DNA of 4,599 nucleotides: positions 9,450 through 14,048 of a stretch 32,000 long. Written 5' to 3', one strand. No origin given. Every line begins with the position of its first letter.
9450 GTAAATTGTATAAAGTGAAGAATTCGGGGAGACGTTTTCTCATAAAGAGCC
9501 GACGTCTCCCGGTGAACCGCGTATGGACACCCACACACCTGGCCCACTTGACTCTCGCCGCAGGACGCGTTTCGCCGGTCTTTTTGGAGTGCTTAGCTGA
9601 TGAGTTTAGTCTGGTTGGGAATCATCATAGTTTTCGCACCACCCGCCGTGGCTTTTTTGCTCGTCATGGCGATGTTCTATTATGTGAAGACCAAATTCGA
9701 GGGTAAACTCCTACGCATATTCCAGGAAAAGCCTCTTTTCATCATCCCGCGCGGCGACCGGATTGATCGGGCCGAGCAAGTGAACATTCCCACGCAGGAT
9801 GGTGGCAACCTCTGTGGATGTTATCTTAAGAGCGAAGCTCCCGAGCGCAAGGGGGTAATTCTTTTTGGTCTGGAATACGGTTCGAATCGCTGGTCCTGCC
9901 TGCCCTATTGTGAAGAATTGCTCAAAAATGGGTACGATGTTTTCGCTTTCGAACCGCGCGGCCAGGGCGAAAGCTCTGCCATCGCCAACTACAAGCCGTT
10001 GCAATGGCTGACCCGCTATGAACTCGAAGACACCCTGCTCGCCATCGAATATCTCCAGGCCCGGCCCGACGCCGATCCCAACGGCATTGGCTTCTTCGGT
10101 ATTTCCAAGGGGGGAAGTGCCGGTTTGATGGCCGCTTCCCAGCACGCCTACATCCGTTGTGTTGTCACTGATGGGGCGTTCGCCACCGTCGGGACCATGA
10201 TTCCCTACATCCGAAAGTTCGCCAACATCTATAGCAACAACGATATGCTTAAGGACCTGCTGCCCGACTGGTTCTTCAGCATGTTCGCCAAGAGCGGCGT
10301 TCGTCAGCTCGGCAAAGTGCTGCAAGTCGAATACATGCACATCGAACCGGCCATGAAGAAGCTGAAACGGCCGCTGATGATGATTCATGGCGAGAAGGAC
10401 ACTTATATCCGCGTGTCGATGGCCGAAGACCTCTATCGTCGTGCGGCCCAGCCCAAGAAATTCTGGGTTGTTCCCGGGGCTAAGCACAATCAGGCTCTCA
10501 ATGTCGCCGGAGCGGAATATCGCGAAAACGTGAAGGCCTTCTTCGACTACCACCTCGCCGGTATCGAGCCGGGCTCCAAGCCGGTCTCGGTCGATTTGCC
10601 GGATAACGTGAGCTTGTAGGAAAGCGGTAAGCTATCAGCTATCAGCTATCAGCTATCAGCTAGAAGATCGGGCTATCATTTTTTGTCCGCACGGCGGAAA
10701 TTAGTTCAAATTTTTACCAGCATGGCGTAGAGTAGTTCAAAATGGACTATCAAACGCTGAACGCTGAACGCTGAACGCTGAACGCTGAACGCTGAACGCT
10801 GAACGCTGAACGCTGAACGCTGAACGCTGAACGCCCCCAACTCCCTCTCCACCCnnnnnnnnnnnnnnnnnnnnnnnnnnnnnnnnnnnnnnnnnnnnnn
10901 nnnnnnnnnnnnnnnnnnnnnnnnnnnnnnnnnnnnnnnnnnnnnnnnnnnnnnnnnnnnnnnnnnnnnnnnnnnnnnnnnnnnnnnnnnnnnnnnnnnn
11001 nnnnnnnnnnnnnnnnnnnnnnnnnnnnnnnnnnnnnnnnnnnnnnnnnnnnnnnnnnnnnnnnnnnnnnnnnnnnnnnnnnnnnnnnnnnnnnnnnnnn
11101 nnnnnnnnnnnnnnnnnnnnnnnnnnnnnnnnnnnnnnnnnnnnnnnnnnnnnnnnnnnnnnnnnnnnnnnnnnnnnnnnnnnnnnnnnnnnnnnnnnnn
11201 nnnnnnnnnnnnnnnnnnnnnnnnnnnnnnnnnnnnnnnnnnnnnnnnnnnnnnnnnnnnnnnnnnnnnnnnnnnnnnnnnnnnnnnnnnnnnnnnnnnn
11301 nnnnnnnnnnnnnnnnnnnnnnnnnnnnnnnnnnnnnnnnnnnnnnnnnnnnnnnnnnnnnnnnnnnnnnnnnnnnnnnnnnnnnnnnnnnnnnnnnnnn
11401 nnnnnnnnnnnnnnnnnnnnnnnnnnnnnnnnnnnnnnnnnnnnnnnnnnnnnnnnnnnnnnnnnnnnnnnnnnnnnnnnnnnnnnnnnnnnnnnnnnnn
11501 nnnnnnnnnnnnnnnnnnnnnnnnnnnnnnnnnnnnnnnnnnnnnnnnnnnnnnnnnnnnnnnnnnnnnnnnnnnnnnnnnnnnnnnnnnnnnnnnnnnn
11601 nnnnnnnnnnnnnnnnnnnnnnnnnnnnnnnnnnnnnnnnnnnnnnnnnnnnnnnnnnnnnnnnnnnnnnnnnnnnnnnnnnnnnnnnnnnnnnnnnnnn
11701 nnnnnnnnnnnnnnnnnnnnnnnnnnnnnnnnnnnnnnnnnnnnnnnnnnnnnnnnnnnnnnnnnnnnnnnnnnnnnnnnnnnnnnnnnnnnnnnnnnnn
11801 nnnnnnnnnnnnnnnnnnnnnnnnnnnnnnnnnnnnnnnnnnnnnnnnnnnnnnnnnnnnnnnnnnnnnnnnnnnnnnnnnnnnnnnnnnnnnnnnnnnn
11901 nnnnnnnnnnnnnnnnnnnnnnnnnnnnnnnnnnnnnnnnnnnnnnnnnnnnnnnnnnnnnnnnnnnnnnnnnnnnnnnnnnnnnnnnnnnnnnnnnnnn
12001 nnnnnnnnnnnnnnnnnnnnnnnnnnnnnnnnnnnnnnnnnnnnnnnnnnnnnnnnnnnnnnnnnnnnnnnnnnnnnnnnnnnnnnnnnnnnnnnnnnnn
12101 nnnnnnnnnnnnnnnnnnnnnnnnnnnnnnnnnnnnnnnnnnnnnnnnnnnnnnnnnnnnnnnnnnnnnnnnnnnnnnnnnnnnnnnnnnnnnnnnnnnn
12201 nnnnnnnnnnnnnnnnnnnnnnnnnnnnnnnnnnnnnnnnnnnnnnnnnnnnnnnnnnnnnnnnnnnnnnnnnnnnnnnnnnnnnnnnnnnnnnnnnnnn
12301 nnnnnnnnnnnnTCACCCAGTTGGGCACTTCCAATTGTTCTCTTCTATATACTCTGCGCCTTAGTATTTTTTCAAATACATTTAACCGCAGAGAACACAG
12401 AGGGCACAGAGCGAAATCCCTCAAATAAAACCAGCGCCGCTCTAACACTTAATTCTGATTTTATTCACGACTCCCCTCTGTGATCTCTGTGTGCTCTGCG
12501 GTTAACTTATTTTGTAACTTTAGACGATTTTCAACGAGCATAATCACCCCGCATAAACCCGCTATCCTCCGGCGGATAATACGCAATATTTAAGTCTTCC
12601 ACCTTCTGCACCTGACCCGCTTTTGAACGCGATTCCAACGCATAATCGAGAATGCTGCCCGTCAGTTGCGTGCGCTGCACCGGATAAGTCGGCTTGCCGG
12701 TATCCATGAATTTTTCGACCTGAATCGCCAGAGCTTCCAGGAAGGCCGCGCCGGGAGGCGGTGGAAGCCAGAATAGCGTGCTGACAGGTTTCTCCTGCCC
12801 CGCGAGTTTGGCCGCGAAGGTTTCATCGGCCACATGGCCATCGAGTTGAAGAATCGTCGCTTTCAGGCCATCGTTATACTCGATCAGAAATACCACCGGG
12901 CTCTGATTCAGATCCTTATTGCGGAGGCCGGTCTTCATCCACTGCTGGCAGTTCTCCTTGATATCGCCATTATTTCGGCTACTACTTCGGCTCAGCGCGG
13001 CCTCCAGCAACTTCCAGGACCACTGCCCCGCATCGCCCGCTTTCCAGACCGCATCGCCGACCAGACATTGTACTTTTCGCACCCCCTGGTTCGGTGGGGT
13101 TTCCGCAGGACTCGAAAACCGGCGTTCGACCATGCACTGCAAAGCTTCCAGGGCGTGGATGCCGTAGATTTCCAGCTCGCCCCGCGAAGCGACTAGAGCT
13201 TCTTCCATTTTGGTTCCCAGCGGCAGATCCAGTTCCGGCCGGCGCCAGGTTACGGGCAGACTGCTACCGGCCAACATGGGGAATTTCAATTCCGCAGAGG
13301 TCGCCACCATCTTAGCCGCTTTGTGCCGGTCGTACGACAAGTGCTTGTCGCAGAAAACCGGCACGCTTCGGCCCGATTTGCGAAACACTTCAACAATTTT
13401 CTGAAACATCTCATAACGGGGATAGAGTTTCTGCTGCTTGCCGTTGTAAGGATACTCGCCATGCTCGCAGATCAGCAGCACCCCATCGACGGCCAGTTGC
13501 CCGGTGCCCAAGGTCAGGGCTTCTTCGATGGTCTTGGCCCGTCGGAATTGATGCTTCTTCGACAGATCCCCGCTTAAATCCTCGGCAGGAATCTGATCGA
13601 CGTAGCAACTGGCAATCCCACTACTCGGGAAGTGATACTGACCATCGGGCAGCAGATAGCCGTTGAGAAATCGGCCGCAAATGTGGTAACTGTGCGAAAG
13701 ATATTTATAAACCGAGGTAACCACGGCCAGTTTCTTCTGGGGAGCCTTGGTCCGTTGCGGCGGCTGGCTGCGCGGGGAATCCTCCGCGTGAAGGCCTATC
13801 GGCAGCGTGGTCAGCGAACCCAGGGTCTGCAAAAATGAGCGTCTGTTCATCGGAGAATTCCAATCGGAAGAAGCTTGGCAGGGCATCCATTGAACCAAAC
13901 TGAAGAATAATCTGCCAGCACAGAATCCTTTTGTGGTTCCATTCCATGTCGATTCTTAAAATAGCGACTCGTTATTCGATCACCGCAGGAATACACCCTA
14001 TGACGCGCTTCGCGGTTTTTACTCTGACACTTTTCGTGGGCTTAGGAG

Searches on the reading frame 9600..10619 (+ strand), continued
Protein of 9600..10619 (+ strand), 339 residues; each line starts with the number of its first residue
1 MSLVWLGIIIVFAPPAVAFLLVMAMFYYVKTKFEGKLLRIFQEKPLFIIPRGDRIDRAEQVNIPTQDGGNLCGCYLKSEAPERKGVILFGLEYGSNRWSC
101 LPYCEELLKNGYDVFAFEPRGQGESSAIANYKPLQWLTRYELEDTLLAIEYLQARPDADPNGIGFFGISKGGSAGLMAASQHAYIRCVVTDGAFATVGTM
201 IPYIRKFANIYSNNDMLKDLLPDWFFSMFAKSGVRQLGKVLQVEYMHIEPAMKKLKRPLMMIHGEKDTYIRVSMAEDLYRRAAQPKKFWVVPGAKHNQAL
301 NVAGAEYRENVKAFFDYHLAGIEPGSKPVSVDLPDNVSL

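Call 124: search_solved_structures(query=P0483, max_evalue=0.001)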
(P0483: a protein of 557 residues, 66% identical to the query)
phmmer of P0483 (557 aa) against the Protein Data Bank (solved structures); distinct sequences matched with E-value up to 0.001: 10.
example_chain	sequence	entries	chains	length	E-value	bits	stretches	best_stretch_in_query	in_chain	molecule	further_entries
4b2g_A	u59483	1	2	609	1e-30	110.1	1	23-545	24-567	GH3-1 AUXIN CONJUGATING ENZYME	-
7dk8_A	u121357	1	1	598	4.1e-27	98.3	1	27-544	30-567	Probable indole-3-acetic acid-amido synthetase GH3.8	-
4epl_A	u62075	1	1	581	7.7e-27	97.4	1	18-475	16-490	Jasmonic acid-amido synthetase JAR1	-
5ech_A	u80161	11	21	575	9.6e-27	97.1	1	19-475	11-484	Jasmonic acid-amido synthetase JAR1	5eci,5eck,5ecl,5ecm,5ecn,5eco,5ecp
5kod_A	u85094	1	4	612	1.1e-24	90.2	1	20-543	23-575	Indole-3-acetic acid-amido synthetase GH3.5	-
7vka_A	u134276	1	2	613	1.1e-23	86.9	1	15-543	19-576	Indole-3-acetic acid-amido synthetase GH3.6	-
9fwd_A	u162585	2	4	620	1.2e-23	86.9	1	15-543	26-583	Indole-3-acetic acid-amido synthetase GH3.6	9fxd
6oms_A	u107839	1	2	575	1.8e-21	79.6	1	30-442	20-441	4-substituted benzoates-glutamate ligase GH3.12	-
4epm_A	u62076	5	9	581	1.9e-21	79.6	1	30-442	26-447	4-substituted benzoates-glutamate ligase GH3.12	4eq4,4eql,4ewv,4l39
6avh_A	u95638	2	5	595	4.3e-19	71.8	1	31-554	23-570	GH3.15 acyl acid amido synthetase | AtGH3.15 acyl acid amido synthetase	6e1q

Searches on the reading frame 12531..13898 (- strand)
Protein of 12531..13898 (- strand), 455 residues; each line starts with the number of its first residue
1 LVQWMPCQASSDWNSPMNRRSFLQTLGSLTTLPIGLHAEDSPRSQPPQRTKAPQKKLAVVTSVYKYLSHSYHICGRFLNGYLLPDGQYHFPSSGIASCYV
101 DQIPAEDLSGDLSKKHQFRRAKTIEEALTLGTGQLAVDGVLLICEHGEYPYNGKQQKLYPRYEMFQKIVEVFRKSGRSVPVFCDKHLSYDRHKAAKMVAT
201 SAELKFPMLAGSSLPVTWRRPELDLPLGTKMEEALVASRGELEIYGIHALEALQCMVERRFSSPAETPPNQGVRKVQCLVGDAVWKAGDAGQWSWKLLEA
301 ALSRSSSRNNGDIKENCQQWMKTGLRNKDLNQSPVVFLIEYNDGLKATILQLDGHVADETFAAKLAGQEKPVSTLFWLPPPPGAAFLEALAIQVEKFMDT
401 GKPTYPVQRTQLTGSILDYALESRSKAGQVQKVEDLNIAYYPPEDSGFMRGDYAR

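Call 7: search_protein_families(library=pfam, proteins=[window:12531-13898:-], max_evalue=0.001)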
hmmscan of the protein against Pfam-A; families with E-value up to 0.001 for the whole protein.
window:12531-13898:- (455 aa): 0 families

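Call 48: search_protein_families(library=pfam, proteins=[window:12531-13895:-], max_evalue=1)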
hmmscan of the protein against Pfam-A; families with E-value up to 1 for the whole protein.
window:12531-13895:- (454 aa): 1 family
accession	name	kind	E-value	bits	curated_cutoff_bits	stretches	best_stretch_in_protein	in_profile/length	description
PF02918.20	Pertussis_S2S3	-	0.11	12.8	27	1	148-197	47-93/109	Pertussis toxin, subunit 2 and 3, C-terminal domain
